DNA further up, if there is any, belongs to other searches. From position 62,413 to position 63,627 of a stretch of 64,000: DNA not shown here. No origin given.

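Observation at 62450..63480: Orphan phage terminase-small-subunit-like gene with its own AT-rich promoter and a poly-lysine/acidic tail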

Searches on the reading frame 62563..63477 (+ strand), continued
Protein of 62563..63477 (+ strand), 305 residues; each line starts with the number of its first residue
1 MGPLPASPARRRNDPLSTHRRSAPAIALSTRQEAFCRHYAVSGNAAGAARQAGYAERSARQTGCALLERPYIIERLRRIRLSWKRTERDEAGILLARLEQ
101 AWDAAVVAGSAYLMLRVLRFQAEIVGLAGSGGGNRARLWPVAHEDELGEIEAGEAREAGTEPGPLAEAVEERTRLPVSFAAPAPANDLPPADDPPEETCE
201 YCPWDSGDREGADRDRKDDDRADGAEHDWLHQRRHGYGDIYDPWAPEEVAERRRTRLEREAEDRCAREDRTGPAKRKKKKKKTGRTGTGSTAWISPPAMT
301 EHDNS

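Call 14: find_related_loci(query=A1, collection=genome_contigs, flank=6000)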
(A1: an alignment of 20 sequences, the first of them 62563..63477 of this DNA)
Query A1 (305 aa) in genome_contigs; peptide patterns used: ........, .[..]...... (x = any residue, [..] = any of these).
206 stretches matched a pattern; 123 encode a relative of the query (tblastn E <= 1e-3); the best 80 are kept; 80 distinct loci.
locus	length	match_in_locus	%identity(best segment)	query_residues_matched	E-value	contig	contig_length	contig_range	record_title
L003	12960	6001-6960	64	1-274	4e-117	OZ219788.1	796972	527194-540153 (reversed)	MAG: Alphaproteobacteria bacterium isolate 0756efc7-7660-4069-b8ca-5b69e2da9688 genome assembly, chromosome: 4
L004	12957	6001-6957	64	2-274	4e-117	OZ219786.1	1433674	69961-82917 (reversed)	MAG: Alphaproteobacteria bacterium isolate 0756efc7-7660-4069-b8ca-5b69e2da9688 genome assembly, chromosome: 2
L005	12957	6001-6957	64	2-274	1e-116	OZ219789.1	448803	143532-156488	MAG: Alphaproteobacteria bacterium isolate 0756efc7-7660-4069-b8ca-5b69e2da9688 genome assembly, chromosome: 5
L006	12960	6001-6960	63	1-274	3e-115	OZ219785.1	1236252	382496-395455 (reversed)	MAG: Alphaproteobacteria bacterium isolate 0756efc7-7660-4069-b8ca-5b69e2da9688 genome assembly, chromosome: 1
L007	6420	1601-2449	69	24-262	2e-113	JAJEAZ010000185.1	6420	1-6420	MAG: Alphaproteobacteria bacterium isolate jk18x7bins.95 k141_510810, whole genome shotgun sequence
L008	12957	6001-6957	63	2-274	8e-113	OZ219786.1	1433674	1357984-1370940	MAG: Alphaproteobacteria bacterium isolate 0756efc7-7660-4069-b8ca-5b69e2da9688 genome assembly, chromosome: 2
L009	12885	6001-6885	66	24-274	2e-112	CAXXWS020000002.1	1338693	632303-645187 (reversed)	MAG: Alphaproteobacteria bacterium isolate 6cdd39bc-b7d8-419f-bd13-d60c8cdfee59 genome assembly, contig: contig_2, whole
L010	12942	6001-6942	65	24-290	3e-111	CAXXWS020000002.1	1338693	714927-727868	MAG: Alphaproteobacteria bacterium isolate 6cdd39bc-b7d8-419f-bd13-d60c8cdfee59 genome assembly, contig: contig_2, whole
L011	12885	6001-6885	66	24-274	4e-111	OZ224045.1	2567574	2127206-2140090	MAG: Alphaproteobacteria bacterium isolate 6cdd39bc-b7d8-419f-bd13-d60c8cdfee59 genome assembly, chromosome: 1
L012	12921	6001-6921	63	11-274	6e-111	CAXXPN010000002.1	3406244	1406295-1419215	MAG: Alphaproteobacteria bacterium isolate 777528ef-fd8a-40bb-88bf-29da65da1541 genome assembly, contig: contig_2, whole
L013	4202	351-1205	68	24-265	1e-110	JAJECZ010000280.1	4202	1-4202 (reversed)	MAG: Alphaproteobacteria bacterium isolate jk18xAbins.48 k141_1023969, whole genome shotgun sequence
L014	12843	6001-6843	66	24-260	6e-109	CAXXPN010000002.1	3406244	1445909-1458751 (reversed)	MAG: Alphaproteobacteria bacterium isolate 777528ef-fd8a-40bb-88bf-29da65da1541 genome assembly, contig: contig_2, whole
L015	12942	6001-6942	62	2-274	5e-109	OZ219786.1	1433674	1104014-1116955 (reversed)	MAG: Alphaproteobacteria bacterium isolate 0756efc7-7660-4069-b8ca-5b69e2da9688 genome assembly, chromosome: 2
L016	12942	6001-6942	62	2-274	1e-108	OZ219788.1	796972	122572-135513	MAG: Alphaproteobacteria bacterium isolate 0756efc7-7660-4069-b8ca-5b69e2da9688 genome assembly, chromosome: 4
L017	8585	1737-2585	69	24-262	1e-108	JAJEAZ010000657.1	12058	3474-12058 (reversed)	MAG: Alphaproteobacteria bacterium isolate jk18x7bins.95 k141_1985687, whole genome shotgun sequence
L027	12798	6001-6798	68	24-246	9e-100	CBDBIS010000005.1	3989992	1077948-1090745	MAG: Alphaproteobacteria bacterium isolate 1c27fcd0-475b-40ea-bcc6-78b425081152 genome assembly, contig: contig_5, whole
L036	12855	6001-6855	64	24-265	1e-90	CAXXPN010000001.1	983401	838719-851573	MAG: Alphaproteobacteria bacterium isolate 777528ef-fd8a-40bb-88bf-29da65da1541 genome assembly, contig: contig_1, whole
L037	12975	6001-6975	52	2-271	2e-88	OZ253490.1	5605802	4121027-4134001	MAG: Alphaproteobacteria bacterium isolate 903b7664-a1a7-4c44-9fb1-b1fc7b96e1ef genome assembly, chromosome: 1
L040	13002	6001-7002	54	2-247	8e-86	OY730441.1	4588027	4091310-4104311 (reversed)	MAG: Alphaproteobacteria bacterium isolate 2bca5935-da77-4c02-97f9-8bc961abb569 genome assembly, chromosome: 1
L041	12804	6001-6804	61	24-249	4e-83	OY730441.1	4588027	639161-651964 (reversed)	MAG: Alphaproteobacteria bacterium isolate 2bca5935-da77-4c02-97f9-8bc961abb569 genome assembly, chromosome: 1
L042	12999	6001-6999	54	2-249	6e-83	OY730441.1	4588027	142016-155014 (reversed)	MAG: Alphaproteobacteria bacterium isolate 2bca5935-da77-4c02-97f9-8bc961abb569 genome assembly, chromosome: 1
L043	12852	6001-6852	60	7-249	7e-83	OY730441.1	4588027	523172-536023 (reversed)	MAG: Alphaproteobacteria bacterium isolate 2bca5935-da77-4c02-97f9-8bc961abb569 genome assembly, chromosome: 1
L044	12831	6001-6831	56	27-265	7e-82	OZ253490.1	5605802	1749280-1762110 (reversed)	MAG: Alphaproteobacteria bacterium isolate 903b7664-a1a7-4c44-9fb1-b1fc7b96e1ef genome assembly, chromosome: 1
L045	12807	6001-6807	59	27-257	3e-81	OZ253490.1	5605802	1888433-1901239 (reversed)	MAG: Alphaproteobacteria bacterium isolate 903b7664-a1a7-4c44-9fb1-b1fc7b96e1ef genome assembly, chromosome: 1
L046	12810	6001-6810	56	27-257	1e-80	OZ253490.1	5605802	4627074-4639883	MAG: Alphaproteobacteria bacterium isolate 903b7664-a1a7-4c44-9fb1-b1fc7b96e1ef genome assembly, chromosome: 1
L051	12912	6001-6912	51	5-255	3e-78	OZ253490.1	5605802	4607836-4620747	MAG: Alphaproteobacteria bacterium isolate 903b7664-a1a7-4c44-9fb1-b1fc7b96e1ef genome assembly, chromosome: 1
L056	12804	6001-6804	59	24-249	2e-77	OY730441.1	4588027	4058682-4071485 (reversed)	MAG: Alphaproteobacteria bacterium isolate 2bca5935-da77-4c02-97f9-8bc961abb569 genome assembly, chromosome: 1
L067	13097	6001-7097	51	24-257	6e-58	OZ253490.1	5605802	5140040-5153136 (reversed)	MAG: Alphaproteobacteria bacterium isolate 903b7664-a1a7-4c44-9fb1-b1fc7b96e1ef genome assembly, chromosome: 1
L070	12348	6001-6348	76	27-142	1e-50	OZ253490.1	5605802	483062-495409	MAG: Alphaproteobacteria bacterium isolate 903b7664-a1a7-4c44-9fb1-b1fc7b96e1ef genome assembly, chromosome: 1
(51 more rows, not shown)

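Call 20: search_protein_representatives(protein=window:62563-63477:+)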
Query: 305 residues. Proteins with E-value up to 0.001 (for the whole library): 1012; up to 1e-10: 91; up to 1e-30: 34. The best 150 are listed.
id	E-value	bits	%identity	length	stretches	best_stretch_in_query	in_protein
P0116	5.0e-94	331.6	73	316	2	24-171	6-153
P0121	1.5e-71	257.7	75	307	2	23-171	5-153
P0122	6.0e-58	213.1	81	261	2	67-156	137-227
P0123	5.8e-56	206.5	69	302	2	26-171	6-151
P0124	4.5e-51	190.5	85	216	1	23-133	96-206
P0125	7.6e-49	183.2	79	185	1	24-134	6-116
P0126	3.2e-47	177.8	59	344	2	26-174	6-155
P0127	5.1e-45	170.6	52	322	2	27-171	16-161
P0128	3.6e-43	164.5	78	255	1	22-131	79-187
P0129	2.0e-42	162.0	53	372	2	27-171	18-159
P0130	3.4e-42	161.3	93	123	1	71-156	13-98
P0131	3.6e-42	161.2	62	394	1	27-170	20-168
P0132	4.2e-42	161.0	62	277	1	27-171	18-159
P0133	2.6e-41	158.4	69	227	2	154-251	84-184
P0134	1.4e-39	152.7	60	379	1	21-171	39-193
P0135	2.8e-39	151.7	61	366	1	15-170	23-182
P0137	6.4e-38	147.3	62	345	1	20-171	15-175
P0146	1.4e-33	133.0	59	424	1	21-171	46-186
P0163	6.9e-25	104.5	48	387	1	27-194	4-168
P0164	4.6e-24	101.8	58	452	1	18-136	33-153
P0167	1.4e-23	100.2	42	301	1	27-223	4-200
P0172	2.7e-21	92.7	42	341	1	27-216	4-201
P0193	8.3e-13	64.8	40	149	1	28-128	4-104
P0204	1.3e-11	60.9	42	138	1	28-134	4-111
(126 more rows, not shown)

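Call 32: find_related_loci(query=A1, collection=viral_contigs, flank=8000)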
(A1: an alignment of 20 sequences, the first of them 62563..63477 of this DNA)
Query A1 (305 aa) in viral_contigs; peptide patterns used: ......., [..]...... (x = any residue, [..] = any of these).
52 stretches matched a pattern; 1 encode a relative of the query (tblastn E <= 1e-3); 1 distinct loci.
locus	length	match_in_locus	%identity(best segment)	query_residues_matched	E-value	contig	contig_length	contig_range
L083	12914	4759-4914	52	28-76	5e-9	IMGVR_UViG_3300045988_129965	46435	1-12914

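Call 36: search_solved_structures(query=A4, max_evalue=1, show_alignments=2)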
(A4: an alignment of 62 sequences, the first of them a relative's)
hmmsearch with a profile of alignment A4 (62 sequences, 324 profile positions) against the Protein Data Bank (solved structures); distinct sequences matched with E-value up to 1: 4.
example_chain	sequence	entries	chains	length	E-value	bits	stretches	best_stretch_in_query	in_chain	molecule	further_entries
4zc3_A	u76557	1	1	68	0.00015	24.5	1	10-58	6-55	Terminase small subunit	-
2cmp_A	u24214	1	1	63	0.00016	24.4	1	10-58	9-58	TERMINASE SMALL SUBUNIT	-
3zqp_A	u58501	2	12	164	0.00059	22.5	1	10-65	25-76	TERMINASE SMALL SUBUNIT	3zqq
5ahn_A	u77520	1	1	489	0.86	12.1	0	106-158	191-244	INOSINE-5'-MONOPHOSPHATE DEHYDROGENASE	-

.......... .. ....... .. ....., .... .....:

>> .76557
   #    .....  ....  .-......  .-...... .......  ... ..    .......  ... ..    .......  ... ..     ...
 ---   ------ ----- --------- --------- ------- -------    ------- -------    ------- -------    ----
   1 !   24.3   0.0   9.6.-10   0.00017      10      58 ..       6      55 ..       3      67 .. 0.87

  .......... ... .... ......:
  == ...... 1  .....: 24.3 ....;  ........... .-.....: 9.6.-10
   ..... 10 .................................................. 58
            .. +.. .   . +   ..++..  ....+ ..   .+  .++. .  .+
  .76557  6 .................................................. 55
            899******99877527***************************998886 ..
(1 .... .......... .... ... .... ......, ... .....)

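Call 41: predict_structure(alignment_id=A4)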
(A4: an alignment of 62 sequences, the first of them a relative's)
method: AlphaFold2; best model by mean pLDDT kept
length: 328 residues; sequences in the alignment: 62
mean_pLDDT: 62.6   pTM: 0.27
mean pLDDT of the five models: 62.6, 61.1, 59.5, 56.6, 53.4
residues with pLDDT >= 90: 36; 70-90: 109; 50-70: 70; < 50: 113
segments of 3 or more residues with pLDDT < 50: 109-147, 202-205, 221-248, 290-328
pLDDT, mean of each block of 10 residues (from residue 1): 61 92 93 95 95 88 65 72 79 75 64 37 36 40 46 64 73 70 76 69 50 54 43 36 44 76 81 78 65 34 36 34 41
secondary structure, 60 per line:
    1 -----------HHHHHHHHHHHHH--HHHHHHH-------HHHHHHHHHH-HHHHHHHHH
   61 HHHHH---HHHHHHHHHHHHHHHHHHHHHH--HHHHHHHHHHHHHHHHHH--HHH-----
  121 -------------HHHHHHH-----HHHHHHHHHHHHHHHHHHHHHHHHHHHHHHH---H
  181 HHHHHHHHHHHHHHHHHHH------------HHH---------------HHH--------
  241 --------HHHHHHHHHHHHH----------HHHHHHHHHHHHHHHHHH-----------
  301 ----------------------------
elements in order: H12-24 H27-33 H41-50 H52-65 H69-90 H93-110 H134-140 H146-176 H180-199 H249-261 H272-289
